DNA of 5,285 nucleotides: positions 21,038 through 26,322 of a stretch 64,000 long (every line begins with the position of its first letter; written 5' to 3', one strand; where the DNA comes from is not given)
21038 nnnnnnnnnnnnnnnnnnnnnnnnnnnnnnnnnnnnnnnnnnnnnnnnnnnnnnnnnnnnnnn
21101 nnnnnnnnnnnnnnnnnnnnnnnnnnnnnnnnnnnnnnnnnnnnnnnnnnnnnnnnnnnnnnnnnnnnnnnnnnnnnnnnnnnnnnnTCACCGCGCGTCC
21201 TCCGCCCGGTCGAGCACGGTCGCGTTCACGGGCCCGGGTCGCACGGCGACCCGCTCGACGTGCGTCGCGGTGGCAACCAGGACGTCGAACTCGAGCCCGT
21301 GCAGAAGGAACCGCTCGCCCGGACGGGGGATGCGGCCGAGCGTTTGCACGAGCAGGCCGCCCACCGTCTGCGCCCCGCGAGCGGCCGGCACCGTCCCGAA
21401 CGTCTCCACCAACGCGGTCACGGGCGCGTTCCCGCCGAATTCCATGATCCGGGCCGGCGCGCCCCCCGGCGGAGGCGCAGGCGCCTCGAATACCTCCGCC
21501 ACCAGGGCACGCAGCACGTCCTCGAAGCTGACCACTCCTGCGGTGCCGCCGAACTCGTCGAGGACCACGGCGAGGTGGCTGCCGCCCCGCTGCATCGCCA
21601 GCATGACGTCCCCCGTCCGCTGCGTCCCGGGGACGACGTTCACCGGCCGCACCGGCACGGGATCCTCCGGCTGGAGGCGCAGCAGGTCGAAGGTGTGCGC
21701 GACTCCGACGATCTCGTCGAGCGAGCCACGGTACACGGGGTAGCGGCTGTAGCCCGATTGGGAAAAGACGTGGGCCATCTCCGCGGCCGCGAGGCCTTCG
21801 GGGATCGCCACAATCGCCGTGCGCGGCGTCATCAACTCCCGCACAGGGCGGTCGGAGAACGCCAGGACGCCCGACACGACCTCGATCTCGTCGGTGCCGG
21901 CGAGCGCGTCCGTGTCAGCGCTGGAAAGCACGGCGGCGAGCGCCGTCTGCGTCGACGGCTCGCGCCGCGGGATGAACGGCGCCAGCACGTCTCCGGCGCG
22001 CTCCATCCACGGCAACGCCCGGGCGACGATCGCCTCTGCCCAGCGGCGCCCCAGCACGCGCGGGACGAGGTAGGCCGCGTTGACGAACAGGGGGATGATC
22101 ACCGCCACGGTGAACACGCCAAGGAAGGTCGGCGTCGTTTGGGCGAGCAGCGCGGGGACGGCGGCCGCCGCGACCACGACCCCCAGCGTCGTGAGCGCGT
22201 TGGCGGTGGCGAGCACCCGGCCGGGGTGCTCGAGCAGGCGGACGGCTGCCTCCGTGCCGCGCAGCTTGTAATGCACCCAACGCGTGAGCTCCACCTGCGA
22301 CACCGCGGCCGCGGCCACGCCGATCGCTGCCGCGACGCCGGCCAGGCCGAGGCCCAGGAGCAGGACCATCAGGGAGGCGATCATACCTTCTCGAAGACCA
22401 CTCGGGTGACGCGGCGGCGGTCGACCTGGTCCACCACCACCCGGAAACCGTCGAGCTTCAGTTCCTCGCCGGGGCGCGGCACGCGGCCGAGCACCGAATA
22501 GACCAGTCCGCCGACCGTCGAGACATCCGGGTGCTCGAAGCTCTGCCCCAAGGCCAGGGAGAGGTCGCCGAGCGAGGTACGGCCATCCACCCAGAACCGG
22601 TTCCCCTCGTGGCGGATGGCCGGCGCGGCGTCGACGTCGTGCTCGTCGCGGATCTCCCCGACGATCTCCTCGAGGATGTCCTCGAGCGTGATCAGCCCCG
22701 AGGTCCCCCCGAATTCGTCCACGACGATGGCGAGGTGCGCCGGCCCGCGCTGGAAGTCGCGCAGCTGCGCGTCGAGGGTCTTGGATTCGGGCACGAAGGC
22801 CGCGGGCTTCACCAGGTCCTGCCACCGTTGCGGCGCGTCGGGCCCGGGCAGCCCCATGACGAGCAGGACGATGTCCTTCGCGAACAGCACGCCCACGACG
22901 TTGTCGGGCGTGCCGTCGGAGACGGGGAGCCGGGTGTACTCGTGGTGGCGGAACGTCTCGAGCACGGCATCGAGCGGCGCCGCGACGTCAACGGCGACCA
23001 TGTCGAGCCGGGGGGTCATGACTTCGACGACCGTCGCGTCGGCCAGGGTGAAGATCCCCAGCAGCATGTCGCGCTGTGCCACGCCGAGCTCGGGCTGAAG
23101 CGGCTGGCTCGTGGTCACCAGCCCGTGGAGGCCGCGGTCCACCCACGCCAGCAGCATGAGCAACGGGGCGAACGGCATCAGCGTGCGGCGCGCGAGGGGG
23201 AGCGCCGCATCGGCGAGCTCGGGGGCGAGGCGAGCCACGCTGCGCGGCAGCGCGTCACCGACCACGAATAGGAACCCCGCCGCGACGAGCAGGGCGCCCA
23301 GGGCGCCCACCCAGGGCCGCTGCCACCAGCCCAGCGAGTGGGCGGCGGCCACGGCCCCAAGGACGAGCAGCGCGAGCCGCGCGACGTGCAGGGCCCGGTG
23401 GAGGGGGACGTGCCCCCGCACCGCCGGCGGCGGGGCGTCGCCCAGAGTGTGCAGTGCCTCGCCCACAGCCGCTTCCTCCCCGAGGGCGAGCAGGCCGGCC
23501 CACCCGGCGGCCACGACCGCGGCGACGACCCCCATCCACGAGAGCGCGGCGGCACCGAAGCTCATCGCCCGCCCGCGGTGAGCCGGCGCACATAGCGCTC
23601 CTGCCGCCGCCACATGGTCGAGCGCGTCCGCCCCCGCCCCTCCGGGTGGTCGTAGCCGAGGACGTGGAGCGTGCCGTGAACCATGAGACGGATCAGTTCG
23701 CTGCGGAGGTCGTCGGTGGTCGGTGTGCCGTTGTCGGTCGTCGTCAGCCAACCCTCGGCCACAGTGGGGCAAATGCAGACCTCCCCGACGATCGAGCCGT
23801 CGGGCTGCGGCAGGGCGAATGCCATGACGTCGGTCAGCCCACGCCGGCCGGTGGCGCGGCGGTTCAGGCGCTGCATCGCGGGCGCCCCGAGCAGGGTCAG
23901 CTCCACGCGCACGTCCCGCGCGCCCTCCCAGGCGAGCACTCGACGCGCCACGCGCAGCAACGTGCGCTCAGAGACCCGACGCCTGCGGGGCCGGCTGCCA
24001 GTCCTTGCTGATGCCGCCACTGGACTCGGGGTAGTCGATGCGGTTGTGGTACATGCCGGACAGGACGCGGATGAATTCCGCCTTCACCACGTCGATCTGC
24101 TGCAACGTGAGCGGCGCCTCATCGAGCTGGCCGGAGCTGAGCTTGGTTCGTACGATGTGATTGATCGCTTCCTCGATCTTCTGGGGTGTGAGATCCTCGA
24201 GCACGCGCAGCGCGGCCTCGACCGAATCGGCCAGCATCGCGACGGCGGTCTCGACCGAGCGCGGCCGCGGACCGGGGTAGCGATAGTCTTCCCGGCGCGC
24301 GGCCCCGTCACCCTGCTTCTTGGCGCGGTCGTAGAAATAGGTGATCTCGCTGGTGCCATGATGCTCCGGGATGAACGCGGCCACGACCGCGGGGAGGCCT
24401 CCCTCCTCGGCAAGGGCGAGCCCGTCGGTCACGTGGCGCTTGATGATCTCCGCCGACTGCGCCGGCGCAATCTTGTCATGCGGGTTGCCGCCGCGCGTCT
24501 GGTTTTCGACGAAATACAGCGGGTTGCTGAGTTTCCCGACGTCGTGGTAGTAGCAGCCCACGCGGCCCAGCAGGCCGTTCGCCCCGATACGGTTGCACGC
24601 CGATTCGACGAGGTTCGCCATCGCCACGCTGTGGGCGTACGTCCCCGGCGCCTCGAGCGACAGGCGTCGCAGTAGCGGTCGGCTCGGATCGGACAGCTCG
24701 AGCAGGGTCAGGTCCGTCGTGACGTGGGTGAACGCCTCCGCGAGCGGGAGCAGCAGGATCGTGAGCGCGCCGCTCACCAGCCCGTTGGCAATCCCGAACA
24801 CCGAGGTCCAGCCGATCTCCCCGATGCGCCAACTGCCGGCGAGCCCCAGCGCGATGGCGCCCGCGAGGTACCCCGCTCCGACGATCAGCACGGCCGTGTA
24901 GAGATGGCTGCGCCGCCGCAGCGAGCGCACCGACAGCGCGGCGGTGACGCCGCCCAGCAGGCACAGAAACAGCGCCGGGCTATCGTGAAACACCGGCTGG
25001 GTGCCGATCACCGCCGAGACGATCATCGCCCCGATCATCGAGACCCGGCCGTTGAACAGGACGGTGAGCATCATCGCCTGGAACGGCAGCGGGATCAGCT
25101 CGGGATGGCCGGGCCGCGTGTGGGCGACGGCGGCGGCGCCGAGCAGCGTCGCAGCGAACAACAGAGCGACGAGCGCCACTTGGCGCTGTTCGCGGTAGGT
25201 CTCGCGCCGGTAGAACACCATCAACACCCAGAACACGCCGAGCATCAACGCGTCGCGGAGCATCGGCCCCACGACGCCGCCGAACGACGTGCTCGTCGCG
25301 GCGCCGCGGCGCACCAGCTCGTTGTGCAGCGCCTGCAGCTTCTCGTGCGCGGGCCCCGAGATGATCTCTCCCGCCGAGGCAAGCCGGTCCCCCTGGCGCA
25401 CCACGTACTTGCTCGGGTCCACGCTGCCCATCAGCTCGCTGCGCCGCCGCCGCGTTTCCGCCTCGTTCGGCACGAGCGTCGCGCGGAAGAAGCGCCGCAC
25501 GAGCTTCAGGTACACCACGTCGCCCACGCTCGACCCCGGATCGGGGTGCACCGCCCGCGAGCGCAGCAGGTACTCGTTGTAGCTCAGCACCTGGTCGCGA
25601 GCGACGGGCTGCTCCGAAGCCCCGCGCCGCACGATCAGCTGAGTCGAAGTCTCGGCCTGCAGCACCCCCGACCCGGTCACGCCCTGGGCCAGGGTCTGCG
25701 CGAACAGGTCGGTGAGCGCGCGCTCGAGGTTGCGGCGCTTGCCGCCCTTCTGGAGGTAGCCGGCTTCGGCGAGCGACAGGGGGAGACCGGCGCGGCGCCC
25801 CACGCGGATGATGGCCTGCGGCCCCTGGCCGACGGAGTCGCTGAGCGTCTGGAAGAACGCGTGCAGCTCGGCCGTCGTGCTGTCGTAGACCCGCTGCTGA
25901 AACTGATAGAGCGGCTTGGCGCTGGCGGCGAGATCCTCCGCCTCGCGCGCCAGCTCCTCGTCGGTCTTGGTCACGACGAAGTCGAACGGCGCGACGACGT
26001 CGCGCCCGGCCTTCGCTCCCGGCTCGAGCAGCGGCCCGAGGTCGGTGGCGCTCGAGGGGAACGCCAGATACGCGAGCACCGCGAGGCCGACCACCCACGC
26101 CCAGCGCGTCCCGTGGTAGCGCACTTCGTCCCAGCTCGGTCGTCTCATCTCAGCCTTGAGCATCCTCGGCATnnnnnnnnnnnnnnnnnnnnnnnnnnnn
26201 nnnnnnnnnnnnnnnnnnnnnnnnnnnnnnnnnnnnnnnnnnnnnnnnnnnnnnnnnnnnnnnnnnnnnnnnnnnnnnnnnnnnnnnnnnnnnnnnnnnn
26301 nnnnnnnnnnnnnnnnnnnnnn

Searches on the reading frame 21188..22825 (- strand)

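Call 6: search_protein_families(library=pfam, proteins=[window:21188-22825:-], max_evalue=0.01)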
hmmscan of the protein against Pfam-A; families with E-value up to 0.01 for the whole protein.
window:21188-22825:- (545 aa): 3 families
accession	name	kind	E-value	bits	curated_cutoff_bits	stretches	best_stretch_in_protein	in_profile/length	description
PF00571.33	CBS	-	4.7e-12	46.5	24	2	391-442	5-56/57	CBS domain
PF03471.22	CorC_HlyC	-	9.7e-10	38.8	27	1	462-530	9-79/81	Transporter associated domain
PF01595.25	CNNM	-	4.3e-08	33.5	28.4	1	155-285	3-135/181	Cyclin M transmembrane N-terminal domain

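Call 7: search_protein_families(library=ncbifam, proteins=[window:21188-22825:-], max_evalue=0.01)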
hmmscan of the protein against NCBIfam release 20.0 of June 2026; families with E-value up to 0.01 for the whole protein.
window:21188-22825:- (545 aa): 4 families
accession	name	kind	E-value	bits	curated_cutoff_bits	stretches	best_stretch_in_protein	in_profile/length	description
TIGR03520.1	GldE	subfamily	9.9e-29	100.6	376.05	1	162-445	8-314/408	gliding motility-associated protein GldE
NF011675.0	PRK15094.1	equivalog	1.5e-24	86.8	379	1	288-529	29-280/292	CNNM family magnesium/cobalt transport protein CorC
NF052568.1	PolamExpPaeASal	equivalog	9.1e-17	61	500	1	218-526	115-420/424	polyamine export protein PaeA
NF008604.1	PRK11573.1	equivalog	9.4e-11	41.2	475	1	316-530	192-418/428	hypothetical protein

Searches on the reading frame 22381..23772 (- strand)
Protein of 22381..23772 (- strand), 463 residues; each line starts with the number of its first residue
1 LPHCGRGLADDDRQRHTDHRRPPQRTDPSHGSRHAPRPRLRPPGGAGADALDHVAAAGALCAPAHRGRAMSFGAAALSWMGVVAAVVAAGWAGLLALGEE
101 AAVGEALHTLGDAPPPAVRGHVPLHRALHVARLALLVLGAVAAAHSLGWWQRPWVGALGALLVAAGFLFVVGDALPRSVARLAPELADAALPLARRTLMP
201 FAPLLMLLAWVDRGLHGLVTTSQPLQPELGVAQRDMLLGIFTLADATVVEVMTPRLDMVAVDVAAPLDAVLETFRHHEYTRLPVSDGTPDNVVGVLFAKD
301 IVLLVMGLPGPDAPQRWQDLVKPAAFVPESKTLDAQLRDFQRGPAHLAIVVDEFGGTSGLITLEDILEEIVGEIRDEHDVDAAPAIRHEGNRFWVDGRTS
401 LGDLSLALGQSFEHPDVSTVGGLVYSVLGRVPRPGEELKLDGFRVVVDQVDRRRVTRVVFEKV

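Call 6: search_protein_families(library=pfam, proteins=[window:22381-23772:-], max_evalue=0.01)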
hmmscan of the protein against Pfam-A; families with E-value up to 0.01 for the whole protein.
window:22381-23772:- (463 aa): 3 families
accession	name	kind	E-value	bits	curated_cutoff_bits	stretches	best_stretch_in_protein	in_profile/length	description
PF03471.22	CorC_HlyC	-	5.4e-17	62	27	1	388-462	3-79/81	Transporter associated domain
PF00571.33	CBS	-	2e-13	50.9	24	2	249-305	2-55/57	CBS domain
PF01595.25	CNNM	-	0.0055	16.8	28.4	1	132-216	61-146/181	Cyclin M transmembrane N-terminal domain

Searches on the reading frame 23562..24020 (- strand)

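Call 48: search_protein_families(library=pfam, proteins=[window:23562-24020:-], max_evalue=0.0001)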
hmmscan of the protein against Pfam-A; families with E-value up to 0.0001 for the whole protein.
window:23562-24020:- (152 aa): 1 family
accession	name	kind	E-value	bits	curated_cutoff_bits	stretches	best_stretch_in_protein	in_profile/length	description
PF02130.23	YbeY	-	5.3e-18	65.6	25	1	22-146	12-128/129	Endoribonuclease YbeY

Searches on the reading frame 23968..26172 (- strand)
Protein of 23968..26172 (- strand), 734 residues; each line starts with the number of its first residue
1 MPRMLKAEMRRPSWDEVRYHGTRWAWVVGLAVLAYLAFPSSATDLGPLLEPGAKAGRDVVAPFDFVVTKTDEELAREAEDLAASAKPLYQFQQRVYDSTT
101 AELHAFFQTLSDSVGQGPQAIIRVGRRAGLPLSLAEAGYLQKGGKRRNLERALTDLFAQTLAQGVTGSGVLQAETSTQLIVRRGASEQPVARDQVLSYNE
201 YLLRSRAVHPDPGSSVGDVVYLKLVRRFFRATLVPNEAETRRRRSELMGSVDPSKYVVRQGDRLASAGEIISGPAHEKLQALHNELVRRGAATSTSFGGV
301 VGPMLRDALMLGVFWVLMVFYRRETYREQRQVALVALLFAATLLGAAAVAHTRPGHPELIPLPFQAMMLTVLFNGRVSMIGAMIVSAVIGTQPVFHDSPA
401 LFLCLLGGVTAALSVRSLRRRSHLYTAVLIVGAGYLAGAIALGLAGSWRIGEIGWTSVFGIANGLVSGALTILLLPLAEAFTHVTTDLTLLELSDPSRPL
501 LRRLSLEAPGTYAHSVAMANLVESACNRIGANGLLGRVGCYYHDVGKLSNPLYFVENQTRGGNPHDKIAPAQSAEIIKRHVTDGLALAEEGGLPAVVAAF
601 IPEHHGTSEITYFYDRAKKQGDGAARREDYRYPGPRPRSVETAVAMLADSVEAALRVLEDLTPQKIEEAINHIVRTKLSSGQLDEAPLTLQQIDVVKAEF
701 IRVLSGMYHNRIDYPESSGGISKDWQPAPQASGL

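Call 48: search_protein_families(library=pfam, proteins=[window:23968-26172:-], max_evalue=0.0001)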
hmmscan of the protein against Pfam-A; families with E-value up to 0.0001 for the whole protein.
window:23968-26172:- (734 aa): 3 families
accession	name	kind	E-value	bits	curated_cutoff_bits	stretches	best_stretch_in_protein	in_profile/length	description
PF07698.17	7TM-7TMR_HD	-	1e-28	101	29.4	1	308-486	12-190/190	7TM receptor with intracellular HD hydrolase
PF07697.16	7TMR-HDED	-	2.6e-20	73.8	27.6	1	51-283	2-221/224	7TM-HD extracellular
PF01966.28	HD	-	3.6e-12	47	22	1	511-653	1-115/116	HD domain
